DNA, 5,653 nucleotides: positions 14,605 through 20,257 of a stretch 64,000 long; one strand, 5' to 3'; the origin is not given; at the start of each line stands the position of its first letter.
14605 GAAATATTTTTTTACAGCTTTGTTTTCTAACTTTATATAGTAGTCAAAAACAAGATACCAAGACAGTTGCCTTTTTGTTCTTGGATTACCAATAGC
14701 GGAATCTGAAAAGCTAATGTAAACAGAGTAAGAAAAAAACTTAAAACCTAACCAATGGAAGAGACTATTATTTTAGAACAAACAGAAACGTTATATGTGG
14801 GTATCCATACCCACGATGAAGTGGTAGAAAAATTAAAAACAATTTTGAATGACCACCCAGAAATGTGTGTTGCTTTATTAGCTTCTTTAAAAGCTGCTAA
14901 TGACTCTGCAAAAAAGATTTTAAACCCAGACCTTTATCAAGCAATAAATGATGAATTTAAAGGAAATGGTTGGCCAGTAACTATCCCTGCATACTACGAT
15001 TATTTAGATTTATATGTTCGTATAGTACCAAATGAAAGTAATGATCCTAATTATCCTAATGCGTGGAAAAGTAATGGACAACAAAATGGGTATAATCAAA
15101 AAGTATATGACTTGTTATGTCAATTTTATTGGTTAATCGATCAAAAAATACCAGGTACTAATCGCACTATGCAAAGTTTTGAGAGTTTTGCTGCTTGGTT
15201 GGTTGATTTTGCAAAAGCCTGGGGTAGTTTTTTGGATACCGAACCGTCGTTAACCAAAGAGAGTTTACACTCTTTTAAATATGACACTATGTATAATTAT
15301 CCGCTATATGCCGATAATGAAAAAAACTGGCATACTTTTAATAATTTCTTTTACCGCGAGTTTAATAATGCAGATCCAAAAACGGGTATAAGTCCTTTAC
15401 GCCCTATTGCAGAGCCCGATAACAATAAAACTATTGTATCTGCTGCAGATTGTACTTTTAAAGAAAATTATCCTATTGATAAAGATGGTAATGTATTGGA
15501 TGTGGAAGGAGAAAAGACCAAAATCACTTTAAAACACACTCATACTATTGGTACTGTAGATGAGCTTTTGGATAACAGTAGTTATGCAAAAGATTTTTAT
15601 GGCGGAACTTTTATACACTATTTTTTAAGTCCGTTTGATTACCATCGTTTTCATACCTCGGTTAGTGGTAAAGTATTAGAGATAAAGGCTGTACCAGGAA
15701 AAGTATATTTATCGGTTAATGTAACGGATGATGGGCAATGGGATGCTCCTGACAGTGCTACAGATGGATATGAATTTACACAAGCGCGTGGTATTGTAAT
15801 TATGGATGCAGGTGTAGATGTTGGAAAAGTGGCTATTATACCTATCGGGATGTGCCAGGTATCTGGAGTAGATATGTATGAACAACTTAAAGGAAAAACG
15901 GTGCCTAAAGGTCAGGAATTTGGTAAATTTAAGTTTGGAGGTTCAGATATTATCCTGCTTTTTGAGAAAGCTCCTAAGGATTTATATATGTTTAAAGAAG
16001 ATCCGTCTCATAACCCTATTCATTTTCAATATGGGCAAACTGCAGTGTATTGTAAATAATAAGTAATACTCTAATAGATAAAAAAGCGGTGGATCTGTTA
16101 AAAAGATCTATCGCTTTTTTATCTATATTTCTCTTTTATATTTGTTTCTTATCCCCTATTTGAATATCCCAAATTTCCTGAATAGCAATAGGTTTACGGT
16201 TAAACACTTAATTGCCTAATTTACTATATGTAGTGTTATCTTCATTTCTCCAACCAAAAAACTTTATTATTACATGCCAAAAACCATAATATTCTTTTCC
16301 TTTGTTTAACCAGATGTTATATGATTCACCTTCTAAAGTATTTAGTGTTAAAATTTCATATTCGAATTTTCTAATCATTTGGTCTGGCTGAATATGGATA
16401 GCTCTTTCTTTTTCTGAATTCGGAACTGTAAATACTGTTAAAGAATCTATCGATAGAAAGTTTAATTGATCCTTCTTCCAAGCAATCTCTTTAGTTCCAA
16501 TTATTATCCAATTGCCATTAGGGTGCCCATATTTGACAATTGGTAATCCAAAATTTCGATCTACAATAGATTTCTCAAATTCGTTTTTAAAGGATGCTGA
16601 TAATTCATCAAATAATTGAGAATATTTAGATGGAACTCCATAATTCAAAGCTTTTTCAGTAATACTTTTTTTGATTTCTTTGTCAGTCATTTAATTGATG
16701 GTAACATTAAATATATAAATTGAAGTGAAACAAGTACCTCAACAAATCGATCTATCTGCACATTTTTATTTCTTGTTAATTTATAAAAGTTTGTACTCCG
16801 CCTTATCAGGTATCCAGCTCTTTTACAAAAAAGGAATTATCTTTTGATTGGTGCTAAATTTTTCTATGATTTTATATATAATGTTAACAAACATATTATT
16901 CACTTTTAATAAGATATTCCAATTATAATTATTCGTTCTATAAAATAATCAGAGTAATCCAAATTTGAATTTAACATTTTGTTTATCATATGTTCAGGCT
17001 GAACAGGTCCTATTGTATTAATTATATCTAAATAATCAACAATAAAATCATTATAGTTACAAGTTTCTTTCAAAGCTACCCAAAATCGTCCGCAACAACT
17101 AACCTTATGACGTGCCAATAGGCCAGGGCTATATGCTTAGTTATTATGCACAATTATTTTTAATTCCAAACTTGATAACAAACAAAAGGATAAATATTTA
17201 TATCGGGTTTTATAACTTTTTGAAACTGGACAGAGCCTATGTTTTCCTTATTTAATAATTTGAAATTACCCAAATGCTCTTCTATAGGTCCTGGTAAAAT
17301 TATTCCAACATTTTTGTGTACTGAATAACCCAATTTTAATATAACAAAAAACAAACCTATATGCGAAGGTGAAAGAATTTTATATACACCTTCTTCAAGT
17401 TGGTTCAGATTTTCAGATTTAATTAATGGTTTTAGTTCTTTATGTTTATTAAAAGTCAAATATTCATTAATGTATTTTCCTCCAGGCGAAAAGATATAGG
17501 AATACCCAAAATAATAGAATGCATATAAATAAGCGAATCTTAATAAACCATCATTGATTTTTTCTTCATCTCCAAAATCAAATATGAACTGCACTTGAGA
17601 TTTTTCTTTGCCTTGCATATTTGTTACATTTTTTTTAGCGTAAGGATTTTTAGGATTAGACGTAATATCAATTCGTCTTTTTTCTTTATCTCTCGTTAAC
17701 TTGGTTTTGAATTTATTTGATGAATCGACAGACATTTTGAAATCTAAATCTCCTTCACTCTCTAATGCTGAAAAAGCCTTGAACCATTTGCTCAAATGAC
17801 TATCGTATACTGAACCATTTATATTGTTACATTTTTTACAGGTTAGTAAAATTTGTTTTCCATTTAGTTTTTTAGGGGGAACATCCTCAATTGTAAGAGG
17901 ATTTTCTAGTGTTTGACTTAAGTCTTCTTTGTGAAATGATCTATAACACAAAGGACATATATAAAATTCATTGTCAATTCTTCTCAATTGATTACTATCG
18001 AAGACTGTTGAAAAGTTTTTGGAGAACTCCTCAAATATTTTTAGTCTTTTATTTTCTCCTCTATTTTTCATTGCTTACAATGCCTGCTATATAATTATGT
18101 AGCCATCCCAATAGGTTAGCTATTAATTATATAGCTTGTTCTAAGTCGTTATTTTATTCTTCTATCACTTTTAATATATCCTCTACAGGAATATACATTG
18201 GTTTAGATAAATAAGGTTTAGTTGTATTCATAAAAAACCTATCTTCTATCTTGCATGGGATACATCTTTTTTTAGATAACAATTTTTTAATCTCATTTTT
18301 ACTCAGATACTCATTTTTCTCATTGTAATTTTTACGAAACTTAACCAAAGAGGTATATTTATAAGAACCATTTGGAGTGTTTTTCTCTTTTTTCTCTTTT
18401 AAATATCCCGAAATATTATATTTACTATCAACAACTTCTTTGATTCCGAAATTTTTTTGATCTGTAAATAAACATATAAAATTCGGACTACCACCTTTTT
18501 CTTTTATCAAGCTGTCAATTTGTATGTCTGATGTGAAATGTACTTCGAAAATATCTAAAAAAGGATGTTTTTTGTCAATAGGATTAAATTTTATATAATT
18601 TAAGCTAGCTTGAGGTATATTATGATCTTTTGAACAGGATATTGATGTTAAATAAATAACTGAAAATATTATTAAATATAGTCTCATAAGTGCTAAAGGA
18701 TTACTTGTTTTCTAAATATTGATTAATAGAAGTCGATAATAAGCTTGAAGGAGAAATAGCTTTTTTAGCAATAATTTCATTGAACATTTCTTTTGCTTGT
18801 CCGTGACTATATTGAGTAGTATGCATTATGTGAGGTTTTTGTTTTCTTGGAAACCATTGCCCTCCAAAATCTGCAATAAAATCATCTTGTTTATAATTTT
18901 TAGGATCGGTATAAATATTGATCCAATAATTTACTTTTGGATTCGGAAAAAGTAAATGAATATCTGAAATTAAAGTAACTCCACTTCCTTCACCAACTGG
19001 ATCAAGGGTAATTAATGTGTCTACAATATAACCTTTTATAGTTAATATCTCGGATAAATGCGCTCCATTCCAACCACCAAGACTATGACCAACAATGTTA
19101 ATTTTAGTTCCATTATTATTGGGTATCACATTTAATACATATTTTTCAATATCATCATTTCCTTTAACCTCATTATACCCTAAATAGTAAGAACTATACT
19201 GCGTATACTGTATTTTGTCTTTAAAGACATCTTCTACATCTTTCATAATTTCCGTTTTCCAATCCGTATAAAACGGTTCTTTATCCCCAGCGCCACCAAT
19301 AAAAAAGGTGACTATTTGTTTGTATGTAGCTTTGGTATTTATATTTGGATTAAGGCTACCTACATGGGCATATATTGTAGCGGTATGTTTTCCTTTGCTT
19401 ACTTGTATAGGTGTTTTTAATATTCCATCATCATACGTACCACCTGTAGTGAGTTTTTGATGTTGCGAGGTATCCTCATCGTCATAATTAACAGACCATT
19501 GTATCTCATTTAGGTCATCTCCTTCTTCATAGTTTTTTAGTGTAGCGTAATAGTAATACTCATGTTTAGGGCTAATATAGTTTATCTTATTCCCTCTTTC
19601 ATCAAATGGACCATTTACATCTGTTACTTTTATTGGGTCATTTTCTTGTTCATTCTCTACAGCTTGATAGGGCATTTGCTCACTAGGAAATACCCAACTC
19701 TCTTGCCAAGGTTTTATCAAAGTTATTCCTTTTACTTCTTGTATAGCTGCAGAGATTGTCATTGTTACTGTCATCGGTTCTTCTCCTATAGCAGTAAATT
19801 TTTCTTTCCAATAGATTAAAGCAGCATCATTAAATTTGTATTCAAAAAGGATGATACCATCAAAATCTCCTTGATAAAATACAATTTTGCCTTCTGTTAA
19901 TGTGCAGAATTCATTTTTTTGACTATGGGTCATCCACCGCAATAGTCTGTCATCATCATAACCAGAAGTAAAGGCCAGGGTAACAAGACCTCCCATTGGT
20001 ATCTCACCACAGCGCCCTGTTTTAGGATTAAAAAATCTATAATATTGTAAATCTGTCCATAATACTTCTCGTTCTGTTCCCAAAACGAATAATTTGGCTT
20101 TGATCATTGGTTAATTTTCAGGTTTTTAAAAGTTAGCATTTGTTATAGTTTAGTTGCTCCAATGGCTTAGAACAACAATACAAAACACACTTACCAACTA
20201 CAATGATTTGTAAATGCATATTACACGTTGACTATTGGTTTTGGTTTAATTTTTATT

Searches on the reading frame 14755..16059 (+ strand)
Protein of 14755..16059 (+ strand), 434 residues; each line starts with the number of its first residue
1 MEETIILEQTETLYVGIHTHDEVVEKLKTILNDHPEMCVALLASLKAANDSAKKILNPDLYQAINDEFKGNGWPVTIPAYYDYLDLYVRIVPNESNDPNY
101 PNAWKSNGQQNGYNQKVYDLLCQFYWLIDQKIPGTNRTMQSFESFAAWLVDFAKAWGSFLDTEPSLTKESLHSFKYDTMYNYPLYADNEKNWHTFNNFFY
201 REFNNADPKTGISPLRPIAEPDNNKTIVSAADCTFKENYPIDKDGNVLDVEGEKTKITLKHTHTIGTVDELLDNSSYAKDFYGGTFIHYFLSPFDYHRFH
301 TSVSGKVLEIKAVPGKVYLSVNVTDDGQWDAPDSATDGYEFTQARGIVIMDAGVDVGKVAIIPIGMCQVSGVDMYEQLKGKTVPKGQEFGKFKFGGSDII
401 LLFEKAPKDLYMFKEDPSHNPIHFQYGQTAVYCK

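Call 71: search_protein_families(library=pfam, proteins=[window:14755-16059:+], max_evalue=0.00001)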
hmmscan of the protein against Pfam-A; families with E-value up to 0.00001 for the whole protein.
window:14755-16059:+ (434 aa): 1 family
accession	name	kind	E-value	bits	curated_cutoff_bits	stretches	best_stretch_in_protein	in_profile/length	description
PF02666.20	PS_Dcarbxylase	-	2.1e-33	116.1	22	1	195-408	1-181/198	Phosphatidylserine decarboxylase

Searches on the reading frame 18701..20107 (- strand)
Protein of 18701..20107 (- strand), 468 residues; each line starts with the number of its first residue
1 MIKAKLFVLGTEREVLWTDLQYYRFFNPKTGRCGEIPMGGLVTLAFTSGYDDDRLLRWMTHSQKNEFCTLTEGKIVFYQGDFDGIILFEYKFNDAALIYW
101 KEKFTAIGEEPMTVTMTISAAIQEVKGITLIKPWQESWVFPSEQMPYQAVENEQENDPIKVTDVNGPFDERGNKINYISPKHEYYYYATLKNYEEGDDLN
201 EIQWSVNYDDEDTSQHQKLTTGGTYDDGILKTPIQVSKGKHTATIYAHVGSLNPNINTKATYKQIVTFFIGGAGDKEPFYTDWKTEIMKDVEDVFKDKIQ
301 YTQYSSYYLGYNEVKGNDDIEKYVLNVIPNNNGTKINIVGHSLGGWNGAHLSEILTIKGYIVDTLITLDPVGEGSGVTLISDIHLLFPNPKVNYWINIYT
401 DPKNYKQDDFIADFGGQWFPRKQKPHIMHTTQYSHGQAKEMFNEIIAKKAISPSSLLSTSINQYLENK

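Call 71: search_protein_families(library=pfam, proteins=[window:18701-20107:-], max_evalue=0.00001)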
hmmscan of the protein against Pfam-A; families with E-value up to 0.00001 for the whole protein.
window:18701-20107:- (468 aa): 1 family
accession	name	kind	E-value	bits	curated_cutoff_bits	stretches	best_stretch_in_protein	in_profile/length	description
PF17642.6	TssD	-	4e-19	69.2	25.8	1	2-135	3-128/128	Hemolysin coregulated protein Hcp (TssD)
